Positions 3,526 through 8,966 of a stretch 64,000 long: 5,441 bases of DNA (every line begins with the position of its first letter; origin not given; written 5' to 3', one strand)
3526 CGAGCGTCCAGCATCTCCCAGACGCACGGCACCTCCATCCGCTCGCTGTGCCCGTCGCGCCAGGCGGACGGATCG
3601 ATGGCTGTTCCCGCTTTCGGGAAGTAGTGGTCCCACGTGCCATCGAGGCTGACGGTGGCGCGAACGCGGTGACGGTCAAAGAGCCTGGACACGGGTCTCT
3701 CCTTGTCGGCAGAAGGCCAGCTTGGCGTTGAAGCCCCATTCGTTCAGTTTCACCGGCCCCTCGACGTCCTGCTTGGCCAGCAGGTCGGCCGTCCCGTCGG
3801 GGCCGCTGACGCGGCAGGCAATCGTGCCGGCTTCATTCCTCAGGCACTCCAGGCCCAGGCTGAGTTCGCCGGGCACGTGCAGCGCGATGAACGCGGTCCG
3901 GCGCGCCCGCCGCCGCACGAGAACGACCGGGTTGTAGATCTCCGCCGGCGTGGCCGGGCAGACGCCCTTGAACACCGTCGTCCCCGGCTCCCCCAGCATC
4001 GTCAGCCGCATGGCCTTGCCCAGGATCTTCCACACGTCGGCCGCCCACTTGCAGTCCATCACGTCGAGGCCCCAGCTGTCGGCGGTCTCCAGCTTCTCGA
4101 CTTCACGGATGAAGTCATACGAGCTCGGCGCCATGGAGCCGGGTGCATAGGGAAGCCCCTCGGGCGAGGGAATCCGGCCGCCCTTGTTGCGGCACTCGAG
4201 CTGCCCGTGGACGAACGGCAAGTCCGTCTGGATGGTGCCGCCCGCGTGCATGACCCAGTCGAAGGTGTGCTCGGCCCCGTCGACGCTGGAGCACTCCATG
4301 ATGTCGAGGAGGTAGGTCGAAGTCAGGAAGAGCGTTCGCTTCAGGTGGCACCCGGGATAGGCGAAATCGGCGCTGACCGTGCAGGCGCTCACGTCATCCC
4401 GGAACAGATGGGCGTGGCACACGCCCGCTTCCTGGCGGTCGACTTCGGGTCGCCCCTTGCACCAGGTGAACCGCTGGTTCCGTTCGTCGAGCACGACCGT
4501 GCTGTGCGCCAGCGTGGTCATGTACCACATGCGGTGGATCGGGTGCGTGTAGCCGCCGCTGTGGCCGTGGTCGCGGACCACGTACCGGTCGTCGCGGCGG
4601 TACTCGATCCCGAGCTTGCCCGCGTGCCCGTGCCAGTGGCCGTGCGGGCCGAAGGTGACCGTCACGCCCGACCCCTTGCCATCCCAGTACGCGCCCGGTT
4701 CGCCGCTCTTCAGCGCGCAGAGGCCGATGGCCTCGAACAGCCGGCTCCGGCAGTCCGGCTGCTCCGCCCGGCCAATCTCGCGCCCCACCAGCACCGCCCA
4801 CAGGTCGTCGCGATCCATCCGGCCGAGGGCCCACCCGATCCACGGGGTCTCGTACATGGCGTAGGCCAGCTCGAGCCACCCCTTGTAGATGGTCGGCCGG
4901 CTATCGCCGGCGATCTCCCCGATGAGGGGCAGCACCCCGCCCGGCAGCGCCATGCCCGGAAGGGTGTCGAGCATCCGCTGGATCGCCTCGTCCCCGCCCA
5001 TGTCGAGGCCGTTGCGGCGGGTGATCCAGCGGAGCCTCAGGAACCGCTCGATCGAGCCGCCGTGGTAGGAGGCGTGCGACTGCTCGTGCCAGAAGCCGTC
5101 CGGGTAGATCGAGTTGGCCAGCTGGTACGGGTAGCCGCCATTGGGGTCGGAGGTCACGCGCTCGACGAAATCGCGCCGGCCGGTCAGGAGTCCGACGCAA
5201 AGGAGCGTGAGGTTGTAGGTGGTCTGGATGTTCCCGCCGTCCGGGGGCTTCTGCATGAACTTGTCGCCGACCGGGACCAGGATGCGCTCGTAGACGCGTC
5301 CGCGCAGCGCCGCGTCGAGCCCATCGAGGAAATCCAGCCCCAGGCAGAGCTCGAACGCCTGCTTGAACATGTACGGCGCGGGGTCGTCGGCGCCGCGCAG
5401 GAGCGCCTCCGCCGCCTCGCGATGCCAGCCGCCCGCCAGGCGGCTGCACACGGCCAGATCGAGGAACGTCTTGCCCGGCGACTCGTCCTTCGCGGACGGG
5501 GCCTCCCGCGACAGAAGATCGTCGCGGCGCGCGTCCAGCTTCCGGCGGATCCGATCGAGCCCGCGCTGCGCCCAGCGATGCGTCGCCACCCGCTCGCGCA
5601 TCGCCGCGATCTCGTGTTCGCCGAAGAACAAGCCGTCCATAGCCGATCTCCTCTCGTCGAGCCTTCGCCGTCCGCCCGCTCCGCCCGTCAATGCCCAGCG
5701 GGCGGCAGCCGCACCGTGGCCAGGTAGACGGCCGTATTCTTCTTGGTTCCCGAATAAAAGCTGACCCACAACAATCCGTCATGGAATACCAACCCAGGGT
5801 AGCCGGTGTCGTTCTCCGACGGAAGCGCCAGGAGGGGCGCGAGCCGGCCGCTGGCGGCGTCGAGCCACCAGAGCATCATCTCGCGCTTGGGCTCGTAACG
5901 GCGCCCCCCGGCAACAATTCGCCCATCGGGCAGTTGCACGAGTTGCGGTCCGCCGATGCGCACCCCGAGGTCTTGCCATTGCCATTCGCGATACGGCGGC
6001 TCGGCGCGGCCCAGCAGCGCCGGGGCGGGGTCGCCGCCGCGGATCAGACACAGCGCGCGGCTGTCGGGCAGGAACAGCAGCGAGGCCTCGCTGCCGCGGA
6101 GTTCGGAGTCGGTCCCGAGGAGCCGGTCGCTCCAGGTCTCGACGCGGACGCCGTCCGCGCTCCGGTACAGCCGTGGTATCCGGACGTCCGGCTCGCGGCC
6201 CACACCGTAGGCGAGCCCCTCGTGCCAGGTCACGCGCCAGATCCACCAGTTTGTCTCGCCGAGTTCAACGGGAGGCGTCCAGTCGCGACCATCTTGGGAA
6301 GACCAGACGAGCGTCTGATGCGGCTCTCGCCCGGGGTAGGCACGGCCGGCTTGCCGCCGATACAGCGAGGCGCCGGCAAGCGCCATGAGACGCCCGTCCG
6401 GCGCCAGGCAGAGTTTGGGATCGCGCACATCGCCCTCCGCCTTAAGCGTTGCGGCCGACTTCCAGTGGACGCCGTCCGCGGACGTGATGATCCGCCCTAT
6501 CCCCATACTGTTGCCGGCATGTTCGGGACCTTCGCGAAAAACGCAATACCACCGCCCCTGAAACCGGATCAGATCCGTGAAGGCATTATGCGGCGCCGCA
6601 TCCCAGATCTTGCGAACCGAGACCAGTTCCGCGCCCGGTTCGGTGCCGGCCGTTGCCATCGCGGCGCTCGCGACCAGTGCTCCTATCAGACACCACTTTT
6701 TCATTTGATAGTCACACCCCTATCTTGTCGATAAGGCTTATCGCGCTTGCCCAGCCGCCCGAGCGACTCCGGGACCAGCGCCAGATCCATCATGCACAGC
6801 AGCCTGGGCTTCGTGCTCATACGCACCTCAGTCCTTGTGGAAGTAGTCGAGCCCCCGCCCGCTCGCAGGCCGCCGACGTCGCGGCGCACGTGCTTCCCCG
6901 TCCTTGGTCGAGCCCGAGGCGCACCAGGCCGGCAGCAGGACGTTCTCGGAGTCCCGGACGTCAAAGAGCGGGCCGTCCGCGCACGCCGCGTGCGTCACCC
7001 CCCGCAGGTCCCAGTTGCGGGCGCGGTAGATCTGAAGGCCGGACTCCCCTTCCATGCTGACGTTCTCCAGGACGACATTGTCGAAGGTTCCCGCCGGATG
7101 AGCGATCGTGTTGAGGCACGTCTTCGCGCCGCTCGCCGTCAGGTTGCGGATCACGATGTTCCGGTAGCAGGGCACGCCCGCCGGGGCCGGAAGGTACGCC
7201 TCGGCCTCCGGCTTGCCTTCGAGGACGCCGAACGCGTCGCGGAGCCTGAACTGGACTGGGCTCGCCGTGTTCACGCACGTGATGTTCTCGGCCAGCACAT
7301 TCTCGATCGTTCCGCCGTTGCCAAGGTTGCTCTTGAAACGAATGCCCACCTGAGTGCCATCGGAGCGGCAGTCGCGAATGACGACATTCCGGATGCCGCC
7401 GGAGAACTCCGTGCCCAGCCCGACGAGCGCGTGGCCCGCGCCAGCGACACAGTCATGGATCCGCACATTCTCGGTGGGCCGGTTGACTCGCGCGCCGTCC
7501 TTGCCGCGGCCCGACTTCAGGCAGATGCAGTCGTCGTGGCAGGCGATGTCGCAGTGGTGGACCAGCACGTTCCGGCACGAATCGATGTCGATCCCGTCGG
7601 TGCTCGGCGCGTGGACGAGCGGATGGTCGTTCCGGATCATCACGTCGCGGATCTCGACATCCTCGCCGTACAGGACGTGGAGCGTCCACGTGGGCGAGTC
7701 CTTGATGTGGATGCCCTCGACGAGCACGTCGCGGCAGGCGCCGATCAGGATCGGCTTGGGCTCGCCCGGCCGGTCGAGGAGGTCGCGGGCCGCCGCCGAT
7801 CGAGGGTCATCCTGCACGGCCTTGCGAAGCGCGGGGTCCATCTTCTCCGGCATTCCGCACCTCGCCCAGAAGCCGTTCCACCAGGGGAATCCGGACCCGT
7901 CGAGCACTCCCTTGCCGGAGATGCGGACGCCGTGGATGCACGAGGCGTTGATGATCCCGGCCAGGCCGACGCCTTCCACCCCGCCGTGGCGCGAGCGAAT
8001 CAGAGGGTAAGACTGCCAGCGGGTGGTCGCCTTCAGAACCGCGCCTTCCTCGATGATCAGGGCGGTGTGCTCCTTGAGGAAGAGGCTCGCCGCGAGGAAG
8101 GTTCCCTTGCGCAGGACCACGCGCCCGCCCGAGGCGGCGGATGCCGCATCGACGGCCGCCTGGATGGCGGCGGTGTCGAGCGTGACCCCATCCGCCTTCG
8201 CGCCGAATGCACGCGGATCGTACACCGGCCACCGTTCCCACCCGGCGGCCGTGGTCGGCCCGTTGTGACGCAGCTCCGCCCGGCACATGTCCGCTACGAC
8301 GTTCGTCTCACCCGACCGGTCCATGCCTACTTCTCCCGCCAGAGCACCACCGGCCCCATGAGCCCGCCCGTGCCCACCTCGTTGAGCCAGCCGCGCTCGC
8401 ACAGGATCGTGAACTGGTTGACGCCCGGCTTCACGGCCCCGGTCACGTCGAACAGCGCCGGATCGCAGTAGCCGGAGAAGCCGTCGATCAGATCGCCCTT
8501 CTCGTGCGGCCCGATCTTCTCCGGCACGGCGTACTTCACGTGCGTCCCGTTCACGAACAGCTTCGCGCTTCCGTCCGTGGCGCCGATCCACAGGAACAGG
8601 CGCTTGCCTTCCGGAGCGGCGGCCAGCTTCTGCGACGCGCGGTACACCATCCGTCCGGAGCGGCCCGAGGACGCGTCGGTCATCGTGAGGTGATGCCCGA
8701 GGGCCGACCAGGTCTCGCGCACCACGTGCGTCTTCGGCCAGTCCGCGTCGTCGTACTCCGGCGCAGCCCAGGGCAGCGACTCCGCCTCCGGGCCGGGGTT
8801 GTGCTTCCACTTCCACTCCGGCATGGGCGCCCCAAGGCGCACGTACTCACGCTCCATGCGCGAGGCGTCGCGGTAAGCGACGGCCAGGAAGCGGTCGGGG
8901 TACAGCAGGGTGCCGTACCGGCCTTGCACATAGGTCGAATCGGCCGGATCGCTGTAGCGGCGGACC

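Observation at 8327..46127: Expanded DUF4838-like family (3 paralogs) co-localised with a second paralogous family of ~860-910 aa secreted proteins of unknown function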

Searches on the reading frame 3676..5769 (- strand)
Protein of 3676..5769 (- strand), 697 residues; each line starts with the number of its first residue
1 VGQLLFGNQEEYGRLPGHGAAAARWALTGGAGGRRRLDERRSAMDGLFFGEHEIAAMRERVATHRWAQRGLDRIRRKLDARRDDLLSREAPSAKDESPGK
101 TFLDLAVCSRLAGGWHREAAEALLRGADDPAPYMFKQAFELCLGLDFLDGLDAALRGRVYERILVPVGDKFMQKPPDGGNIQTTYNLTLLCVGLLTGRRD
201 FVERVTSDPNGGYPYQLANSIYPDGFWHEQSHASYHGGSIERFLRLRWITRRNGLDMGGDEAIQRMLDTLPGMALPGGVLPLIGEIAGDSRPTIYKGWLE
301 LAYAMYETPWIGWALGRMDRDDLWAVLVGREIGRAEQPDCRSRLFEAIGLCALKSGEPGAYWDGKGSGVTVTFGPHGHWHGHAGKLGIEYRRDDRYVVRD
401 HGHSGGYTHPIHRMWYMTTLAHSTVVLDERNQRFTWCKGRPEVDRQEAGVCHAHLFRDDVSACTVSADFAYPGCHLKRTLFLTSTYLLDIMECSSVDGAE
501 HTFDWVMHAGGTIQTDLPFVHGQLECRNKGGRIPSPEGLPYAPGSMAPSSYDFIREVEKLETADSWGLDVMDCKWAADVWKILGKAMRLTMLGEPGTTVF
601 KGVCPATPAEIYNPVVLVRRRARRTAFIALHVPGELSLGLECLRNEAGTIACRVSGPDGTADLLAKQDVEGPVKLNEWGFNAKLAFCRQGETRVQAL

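Call 14: search_protein_families(library=pfam, proteins=[window:3676-5769:-], max_evalue=0.001)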
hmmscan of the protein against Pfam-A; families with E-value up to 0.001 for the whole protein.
window:3676-5769:- (697 aa): 1 family
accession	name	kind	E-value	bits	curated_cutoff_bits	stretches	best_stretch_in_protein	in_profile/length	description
PF07940.18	Hepar_II_III_C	-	1e-10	42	24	1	343-481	7-137/237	Heparinase II/III-like, C-terminal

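Call 28: search_protein_families(library=ncbifam, proteins=[window:3676-5769:-], max_evalue=0.01)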
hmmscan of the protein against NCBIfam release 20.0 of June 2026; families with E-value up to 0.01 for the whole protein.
window:3676-5769:- (697 aa): 1 family
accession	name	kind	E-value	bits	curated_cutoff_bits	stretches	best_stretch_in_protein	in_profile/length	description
NF042990.1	olalg_lyase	equivalog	0.0033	15.7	1400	1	377-485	406-519/727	oligoalginate lyase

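Call 93: find_homologous_proteins(query=window:3676-5769:-, max_evalue=0.00001)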
Query window:3676-5769:- (697 aa): 29 proteins with E <= 0.00001 among 8000 candidates.
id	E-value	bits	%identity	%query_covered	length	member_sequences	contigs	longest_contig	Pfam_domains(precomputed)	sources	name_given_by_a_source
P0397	0.0e+0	1447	92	94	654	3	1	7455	PF07940.19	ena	-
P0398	0.0e+0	1129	74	90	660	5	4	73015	PF07940.19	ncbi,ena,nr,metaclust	ncbi:MAG: hypothetical protein A2498_08540 [Lentisphaerae bacterium RIFOXYC12_FULL_60_16]|nr:MAG: hy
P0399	0.0e+0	1125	72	93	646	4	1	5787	PF07940.19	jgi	jgi:hypothetical protein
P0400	0.0e+0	1119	72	92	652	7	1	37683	PF07940.19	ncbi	-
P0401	0.0e+0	1115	72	93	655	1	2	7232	PF07940.19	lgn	-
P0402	0.0e+0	1114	71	93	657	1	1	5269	PF07940.19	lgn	-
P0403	0.0e+0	1108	72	92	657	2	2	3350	PF07940.19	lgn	-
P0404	0.0e+0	1024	66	93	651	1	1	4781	PF07940.19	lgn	-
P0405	0.0e+0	1023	67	92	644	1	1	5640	PF07940.19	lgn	-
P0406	1.1e-290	984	64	93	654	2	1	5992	PF07940.19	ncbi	-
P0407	3.3e-289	979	66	92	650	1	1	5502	PF07940.19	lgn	-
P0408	2.6e-288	976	64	92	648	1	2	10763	PF07940.19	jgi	jgi:hypothetical protein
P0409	6.9e-283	958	63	92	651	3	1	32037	PF07940.19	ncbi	ncbi:MAG: heparinase II/III domain-containing protein [Armatimonadota bacterium]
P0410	2.8e-277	940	62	92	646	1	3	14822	PF07940.19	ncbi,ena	-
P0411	1.3e-276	938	61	93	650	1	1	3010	PF07940.19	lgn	-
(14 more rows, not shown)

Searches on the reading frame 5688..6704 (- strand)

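Call 14: search_protein_families(library=pfam, proteins=[window:5688-6704:-], max_evalue=0.001)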
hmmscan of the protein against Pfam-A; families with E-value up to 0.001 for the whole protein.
window:5688-6704:- (338 aa): 0 families

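Call 28: search_protein_families(library=ncbifam, proteins=[window:5688-6704:-], max_evalue=0.01)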
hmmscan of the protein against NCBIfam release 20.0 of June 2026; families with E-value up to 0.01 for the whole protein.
window:5688-6704:- (338 aa): 0 families

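Call 65: search_protein_families(library=pfam, proteins=[window:5688-6704:-], max_evalue=1)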
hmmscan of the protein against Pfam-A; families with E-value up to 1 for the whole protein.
window:5688-6704:- (338 aa): 1 family
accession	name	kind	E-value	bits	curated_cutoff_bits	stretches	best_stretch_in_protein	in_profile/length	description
PF24067.1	Beta-prop_BT_1020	-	0.021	14.9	27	0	127-146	76-95/236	BT_1020-like, N-terminal beta propeller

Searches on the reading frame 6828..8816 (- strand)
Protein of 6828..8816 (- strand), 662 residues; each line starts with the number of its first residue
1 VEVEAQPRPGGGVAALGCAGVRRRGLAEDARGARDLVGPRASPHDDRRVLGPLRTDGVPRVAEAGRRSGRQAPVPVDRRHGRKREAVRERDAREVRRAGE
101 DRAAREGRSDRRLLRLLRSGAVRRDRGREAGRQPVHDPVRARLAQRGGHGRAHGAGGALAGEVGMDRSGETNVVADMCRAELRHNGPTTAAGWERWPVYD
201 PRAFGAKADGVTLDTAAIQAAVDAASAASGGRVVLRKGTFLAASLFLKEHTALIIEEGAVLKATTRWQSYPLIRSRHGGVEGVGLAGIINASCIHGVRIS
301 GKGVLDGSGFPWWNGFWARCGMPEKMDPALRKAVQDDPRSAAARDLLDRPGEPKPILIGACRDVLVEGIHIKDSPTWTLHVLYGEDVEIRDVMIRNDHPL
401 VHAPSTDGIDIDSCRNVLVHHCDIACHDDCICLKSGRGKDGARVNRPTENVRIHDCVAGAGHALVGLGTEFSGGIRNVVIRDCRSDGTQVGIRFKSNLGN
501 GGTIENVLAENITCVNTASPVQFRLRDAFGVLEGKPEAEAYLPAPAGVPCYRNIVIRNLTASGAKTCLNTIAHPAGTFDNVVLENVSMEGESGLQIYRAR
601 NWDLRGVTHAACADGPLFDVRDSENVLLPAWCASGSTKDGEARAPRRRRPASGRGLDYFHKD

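Call 14: search_protein_families(library=pfam, proteins=[window:6828-8816:-], max_evalue=0.001)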
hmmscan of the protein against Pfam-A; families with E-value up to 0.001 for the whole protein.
window:6828-8816:- (662 aa): 3 families
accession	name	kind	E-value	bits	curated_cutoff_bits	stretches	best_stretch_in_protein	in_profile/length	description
PF00295.23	Glyco_hydro_28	-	2.8e-27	96.1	22.9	1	349-522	87-248/324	Glycosyl hydrolases family 28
PF12708.12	Pect-lyase_RHGA_epim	-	2.4e-08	34.5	27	1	203-265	6-72/213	Rhamnogalacturonase A/epimerase, pectate lyase-like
PF13229.12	Beta_helix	-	3.2e-05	24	25.9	1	356-512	3-137/158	Right handed beta helix region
